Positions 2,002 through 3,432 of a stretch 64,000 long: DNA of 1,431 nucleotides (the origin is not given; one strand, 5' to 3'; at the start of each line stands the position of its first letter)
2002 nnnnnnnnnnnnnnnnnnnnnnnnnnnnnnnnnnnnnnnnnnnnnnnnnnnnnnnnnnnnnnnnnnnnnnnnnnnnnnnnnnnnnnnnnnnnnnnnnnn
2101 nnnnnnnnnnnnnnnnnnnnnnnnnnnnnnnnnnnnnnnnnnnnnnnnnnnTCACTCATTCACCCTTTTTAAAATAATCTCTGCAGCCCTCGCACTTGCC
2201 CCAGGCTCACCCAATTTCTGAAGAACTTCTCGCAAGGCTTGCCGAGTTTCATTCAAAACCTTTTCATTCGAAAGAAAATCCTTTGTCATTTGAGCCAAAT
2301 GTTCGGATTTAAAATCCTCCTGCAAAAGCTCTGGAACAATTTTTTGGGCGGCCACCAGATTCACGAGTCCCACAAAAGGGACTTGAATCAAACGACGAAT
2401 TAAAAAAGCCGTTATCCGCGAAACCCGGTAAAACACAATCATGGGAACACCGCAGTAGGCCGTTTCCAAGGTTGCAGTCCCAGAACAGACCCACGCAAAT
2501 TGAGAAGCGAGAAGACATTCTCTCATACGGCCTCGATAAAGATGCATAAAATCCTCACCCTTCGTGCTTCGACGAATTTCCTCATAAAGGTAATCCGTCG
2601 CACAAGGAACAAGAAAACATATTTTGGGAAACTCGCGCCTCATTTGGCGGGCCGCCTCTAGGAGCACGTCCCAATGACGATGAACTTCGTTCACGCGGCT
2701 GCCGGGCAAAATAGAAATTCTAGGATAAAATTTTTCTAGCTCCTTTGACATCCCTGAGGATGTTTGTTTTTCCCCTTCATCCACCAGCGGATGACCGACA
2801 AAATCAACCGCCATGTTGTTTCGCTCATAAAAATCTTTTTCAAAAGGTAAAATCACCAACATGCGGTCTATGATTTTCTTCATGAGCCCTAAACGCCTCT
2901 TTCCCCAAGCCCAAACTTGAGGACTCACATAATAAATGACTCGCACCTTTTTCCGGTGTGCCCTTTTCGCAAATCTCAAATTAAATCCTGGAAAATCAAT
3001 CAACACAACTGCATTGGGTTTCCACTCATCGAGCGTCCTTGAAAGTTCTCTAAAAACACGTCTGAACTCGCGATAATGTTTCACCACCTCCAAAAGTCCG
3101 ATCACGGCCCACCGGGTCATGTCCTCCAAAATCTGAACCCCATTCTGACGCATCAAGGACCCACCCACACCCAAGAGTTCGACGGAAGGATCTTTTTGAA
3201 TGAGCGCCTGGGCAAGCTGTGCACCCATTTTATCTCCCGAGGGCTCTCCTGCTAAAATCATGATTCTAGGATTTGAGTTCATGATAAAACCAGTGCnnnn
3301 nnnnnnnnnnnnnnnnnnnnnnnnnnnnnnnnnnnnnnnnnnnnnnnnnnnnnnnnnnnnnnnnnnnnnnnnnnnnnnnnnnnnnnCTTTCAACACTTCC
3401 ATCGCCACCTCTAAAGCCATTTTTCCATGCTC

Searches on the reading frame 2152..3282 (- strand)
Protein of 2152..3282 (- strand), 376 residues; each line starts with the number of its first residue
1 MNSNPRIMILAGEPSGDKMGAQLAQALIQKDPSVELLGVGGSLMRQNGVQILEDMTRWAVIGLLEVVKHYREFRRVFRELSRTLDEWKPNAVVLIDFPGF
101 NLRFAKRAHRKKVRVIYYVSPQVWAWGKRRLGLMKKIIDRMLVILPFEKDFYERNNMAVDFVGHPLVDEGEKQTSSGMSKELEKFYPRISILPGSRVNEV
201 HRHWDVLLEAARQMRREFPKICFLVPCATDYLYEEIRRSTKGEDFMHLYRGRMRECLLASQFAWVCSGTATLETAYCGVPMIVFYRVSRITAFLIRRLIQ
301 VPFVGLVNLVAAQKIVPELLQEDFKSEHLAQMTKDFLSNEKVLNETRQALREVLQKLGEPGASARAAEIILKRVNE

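Call 30: find_encoding_contigs(protein=window:2152-3282:-, flank=10000, max_places=4)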
Protein window:2152-3282:- (376 aa): 2 contigs read that carry it; 1 place shown.
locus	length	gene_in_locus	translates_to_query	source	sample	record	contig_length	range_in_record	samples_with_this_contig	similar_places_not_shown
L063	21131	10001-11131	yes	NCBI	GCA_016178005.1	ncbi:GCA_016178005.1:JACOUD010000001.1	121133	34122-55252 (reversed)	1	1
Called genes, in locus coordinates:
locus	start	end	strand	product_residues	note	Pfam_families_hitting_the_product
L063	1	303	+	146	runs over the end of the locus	PF01281:Ribosomal_L9_N, PF03948:Ribosomal_L9_C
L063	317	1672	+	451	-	PF00772:DnaB, PF03796:DnaB_C, PF13481:AAA_25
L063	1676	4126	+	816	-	PF07244:POTRA, PF08478:POTRA_1 (faint), PF07244:POTRA, PF08479:POTRA_2, PF07244:POTRA, PF01103:Omp85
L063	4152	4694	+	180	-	PF03938:OmpH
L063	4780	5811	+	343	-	PF04613:LpxD, PF25087:GMPPB_C, PF25084:LbH_EIF2B (faint), PF00132:Hexapep, PF14602:Hexapep_2 (faint), PF00132:Hexapep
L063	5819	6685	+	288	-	PF03331:LpxC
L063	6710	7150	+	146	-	PF22817:ApeP-like, PF07977:FabA, PF22818:ApeI-like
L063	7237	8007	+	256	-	PF25084:LbH_EIF2B (faint), PF25087:GMPPB_C (weak), PF00132:Hexapep, PF13720:Acetyltransf_11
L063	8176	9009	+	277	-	PF17930:LpxI_N, PF06230:LpxI_C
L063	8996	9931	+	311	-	PF01408:GFO_IDH_MocA, PF22725:GFO_IDH_MocA_C3, PF02894:GFO_IDH_MocA_C (weak)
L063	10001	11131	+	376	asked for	PF02684:LpxB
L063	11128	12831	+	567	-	PF00664:ABC_membrane, PF00005:ABC_tran, PF00270:DEAD (weak), PF02463:SMC_N (weak), PF00004:AAA (faint)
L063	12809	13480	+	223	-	PF04028:DUF374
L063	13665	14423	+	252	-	PF00318:Ribosomal_S2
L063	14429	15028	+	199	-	PF00889:EF_TS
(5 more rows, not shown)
